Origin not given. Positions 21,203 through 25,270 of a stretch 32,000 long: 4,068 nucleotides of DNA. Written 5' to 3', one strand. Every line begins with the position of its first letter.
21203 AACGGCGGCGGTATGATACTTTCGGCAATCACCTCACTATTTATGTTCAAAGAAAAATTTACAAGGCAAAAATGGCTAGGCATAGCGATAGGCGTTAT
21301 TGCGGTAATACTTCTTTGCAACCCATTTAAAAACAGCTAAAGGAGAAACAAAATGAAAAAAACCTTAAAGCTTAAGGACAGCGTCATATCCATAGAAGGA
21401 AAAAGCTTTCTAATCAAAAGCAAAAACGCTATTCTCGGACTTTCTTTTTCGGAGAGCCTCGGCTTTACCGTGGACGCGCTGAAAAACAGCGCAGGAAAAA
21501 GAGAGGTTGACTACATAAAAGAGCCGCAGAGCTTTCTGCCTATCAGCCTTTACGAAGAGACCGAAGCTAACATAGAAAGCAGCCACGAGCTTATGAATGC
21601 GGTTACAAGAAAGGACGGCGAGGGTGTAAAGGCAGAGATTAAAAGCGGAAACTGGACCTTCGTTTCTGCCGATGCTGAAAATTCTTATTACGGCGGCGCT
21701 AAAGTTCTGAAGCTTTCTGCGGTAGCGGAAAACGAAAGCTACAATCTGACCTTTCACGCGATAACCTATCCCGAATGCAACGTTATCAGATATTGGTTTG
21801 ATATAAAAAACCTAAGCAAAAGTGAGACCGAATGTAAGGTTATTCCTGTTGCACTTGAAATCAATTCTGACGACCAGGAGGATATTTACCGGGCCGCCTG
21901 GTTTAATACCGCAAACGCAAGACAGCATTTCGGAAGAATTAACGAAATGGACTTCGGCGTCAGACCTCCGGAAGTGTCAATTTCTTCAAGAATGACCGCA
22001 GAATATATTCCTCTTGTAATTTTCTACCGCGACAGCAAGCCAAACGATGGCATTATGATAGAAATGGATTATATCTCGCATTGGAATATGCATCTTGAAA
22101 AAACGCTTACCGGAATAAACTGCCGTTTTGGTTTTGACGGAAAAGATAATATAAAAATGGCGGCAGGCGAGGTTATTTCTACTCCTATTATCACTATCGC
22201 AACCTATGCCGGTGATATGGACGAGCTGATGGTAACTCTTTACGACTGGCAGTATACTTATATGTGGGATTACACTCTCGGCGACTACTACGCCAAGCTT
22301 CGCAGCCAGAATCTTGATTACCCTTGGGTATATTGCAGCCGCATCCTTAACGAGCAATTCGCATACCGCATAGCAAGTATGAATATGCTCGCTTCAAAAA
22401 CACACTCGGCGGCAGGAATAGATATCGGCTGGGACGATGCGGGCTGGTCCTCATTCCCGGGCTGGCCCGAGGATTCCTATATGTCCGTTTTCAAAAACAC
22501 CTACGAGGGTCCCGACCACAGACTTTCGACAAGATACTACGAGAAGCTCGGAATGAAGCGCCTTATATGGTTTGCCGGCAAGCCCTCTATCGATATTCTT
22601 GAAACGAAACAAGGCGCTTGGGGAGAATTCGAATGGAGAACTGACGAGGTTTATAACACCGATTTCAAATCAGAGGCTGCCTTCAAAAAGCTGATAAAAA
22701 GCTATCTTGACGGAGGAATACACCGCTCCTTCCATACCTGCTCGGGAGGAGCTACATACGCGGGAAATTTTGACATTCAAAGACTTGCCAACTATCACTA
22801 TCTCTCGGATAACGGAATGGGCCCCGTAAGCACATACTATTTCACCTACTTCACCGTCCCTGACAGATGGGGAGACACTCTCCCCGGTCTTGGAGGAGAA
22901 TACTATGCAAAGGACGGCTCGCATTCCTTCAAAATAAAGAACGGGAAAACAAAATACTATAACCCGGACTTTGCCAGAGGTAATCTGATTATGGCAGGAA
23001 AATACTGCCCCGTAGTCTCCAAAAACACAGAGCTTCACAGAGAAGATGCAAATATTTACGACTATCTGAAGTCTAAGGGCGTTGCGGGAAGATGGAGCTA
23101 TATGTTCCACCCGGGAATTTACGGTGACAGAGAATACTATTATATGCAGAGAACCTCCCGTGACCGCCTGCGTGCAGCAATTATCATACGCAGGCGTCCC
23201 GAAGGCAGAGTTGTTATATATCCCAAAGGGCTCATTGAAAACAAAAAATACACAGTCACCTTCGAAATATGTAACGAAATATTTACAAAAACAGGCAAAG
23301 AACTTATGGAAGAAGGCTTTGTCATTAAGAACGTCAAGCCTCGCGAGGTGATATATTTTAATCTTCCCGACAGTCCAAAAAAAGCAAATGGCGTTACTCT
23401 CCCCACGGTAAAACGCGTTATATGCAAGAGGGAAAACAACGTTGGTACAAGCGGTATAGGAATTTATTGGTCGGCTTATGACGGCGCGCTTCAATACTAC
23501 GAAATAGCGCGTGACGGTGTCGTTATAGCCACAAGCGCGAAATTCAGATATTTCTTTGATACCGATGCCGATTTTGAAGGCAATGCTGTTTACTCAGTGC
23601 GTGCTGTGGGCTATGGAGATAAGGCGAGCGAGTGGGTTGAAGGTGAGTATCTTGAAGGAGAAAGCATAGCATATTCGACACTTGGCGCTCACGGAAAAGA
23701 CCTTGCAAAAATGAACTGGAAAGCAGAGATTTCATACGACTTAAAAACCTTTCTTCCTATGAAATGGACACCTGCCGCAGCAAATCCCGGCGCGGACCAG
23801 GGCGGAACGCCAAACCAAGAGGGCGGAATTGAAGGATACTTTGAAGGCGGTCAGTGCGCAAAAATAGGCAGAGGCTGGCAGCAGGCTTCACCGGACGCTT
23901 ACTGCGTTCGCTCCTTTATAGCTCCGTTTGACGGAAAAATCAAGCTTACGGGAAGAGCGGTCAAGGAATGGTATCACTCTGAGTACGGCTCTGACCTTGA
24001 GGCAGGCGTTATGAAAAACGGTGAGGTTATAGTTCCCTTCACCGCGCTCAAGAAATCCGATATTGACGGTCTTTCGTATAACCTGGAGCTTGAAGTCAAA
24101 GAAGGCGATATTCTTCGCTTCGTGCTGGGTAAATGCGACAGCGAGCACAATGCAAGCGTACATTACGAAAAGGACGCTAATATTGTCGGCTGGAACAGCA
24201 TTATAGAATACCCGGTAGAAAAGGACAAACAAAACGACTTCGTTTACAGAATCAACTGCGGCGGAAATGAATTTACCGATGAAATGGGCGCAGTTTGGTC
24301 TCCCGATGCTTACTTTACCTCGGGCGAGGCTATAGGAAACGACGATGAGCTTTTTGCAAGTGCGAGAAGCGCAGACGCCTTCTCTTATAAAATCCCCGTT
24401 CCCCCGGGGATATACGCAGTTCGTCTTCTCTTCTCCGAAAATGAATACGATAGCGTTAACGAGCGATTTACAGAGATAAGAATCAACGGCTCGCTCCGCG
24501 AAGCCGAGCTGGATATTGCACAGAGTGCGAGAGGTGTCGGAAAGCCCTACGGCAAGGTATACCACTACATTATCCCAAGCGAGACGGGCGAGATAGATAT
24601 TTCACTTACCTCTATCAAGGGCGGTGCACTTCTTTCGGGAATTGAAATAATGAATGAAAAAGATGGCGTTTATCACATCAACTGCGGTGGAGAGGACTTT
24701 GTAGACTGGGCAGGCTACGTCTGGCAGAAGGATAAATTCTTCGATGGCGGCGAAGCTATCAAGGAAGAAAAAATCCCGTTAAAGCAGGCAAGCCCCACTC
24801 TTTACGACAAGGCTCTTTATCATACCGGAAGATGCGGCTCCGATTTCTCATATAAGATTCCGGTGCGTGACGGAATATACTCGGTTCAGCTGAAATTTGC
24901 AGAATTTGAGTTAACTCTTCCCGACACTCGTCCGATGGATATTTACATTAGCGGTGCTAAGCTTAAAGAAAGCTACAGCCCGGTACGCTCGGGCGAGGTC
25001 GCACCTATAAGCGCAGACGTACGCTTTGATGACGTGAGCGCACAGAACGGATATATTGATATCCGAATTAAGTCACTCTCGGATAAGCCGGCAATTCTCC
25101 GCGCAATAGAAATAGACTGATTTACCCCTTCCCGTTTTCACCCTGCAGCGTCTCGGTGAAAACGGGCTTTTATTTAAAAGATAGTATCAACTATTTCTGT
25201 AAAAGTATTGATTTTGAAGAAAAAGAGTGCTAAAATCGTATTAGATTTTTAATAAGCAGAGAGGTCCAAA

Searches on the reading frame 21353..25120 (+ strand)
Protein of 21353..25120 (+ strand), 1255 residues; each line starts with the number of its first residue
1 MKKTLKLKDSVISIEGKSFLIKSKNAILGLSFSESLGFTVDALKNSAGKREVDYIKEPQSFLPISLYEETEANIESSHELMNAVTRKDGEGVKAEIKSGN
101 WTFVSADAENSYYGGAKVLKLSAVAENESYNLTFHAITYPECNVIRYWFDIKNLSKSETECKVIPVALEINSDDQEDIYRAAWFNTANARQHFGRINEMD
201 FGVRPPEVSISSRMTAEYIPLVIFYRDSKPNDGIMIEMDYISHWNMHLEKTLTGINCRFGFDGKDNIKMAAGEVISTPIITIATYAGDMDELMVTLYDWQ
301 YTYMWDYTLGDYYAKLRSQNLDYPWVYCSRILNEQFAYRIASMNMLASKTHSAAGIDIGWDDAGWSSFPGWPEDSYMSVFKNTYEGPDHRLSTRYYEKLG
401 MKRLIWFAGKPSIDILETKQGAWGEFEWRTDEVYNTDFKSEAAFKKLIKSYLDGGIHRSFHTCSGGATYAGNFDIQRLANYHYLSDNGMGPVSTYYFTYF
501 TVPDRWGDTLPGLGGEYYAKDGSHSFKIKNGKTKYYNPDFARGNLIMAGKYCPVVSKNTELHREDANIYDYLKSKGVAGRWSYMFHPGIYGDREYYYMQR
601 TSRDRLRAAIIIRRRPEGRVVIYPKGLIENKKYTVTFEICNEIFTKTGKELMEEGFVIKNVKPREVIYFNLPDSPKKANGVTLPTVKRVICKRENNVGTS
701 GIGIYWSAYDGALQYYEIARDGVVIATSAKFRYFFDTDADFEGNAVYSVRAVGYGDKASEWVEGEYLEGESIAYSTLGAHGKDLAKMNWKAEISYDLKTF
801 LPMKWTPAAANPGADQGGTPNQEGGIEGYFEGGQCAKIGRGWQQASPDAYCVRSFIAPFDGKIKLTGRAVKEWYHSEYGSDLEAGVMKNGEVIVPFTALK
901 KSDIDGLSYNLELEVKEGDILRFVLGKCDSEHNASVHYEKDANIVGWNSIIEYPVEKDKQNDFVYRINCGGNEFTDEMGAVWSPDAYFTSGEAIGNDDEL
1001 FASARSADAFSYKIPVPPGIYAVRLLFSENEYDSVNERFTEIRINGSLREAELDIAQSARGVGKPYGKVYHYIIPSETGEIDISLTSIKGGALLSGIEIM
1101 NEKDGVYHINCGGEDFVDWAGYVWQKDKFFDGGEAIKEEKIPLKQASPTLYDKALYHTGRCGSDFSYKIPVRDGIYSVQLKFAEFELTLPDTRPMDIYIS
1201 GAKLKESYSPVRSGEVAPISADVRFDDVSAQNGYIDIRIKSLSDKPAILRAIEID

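Call 9: search_protein_families(library=pfam, proteins=[window:21353-25120:+], max_evalue=0.001)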
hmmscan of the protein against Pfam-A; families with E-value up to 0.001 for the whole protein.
window:21353-25120:+ (1255 aa): 1 family
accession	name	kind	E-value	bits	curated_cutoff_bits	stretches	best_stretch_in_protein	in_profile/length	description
PF11721.14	Malectin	-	5.4e-33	114.7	23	2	1106-1242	2-142/163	Malectin domain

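Call 32: search_solved_structures(query=window:21353-25117:+, max_evalue=0.01)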
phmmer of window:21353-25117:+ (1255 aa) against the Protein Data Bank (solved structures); distinct sequences matched with E-value up to 0.01: 4.
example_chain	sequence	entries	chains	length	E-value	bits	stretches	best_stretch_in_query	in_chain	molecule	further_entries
2jwp_A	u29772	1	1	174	2.5e-06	28.7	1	1106-1204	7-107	Malectin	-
2k46_A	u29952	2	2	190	2.7e-06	28.6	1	1106-1204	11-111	MGC80075 protein | Malectin-A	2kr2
9ikp_A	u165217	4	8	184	2.9e-05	25.2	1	1106-1202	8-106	Malectin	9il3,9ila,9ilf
6s7t_I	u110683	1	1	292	5.4e-05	24.3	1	1105-1202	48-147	Malectin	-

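Call 33: search_protein_families(library=ncbifam, proteins=[window:21353-25117:+], max_evalue=0.01)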
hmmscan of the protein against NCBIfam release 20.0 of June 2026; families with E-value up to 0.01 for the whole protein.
window:21353-25117:+ (1255 aa): 1 family
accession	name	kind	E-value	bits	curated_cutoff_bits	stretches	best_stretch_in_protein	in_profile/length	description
NF049877.1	GlucurArabfur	equivalog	1.2e-11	42.9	1800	1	958-988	1054-1084/1400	beta-d-glucuronidase/beta-L-arabinofuranosidase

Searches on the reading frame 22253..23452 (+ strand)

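Call 59: search_protein_families(library=pfam, proteins=[window:22253-23452:+], max_evalue=5)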
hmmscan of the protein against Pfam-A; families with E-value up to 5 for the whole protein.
window:22253-23452:+ (400 aa): 1 family
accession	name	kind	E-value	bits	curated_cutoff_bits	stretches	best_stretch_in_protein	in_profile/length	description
PF16874.11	Glyco_hydro_36C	-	0.0022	18.8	27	1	321-360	31-66/77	Glycosyl hydrolase family 36 C-terminal domain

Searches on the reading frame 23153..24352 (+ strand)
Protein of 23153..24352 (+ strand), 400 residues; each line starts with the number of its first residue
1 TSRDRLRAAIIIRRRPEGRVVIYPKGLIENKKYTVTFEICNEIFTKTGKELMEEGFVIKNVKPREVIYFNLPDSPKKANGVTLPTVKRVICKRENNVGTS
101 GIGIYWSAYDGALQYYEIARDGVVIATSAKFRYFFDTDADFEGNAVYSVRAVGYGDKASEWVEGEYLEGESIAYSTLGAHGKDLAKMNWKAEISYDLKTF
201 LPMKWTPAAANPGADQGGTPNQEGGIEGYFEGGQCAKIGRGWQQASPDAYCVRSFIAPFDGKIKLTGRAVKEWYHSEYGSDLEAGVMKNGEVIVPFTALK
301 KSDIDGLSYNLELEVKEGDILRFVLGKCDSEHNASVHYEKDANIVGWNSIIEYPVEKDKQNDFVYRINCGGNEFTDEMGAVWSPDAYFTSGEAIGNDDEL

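Call 59: search_protein_families(library=pfam, proteins=[window:23153-24352:+], max_evalue=5)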
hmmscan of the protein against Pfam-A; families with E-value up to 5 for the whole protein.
window:23153-24352:+ (400 aa): 2 families
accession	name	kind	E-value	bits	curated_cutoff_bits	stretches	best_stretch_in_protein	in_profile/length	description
PF16874.11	Glyco_hydro_36C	-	0.0038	18.1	27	1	21-60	31-66/77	Glycosyl hydrolase family 36 C-terminal domain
PF11721.14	Malectin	-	0.06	13.8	23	1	364-393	2-31/163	Malectin domain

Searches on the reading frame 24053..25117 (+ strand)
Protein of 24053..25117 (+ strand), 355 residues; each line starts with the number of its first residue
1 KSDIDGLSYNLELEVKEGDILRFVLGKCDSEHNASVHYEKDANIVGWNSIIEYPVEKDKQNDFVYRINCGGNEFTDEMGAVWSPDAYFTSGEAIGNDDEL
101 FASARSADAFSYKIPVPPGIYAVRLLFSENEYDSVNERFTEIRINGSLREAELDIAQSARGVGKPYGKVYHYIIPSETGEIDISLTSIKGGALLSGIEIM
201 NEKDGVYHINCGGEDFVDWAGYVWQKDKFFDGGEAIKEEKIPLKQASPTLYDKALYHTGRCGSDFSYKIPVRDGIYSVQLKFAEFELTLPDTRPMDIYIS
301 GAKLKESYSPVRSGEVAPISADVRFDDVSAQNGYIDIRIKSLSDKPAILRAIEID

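Call 59: search_protein_families(library=pfam, proteins=[window:24053-25117:+], max_evalue=5)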
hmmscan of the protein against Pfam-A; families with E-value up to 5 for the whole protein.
window:24053-25117:+ (355 aa): 1 family
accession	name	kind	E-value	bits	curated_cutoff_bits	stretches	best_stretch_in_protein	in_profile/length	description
PF11721.14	Malectin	-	1.5e-34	119.8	23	2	206-342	2-142/163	Malectin domain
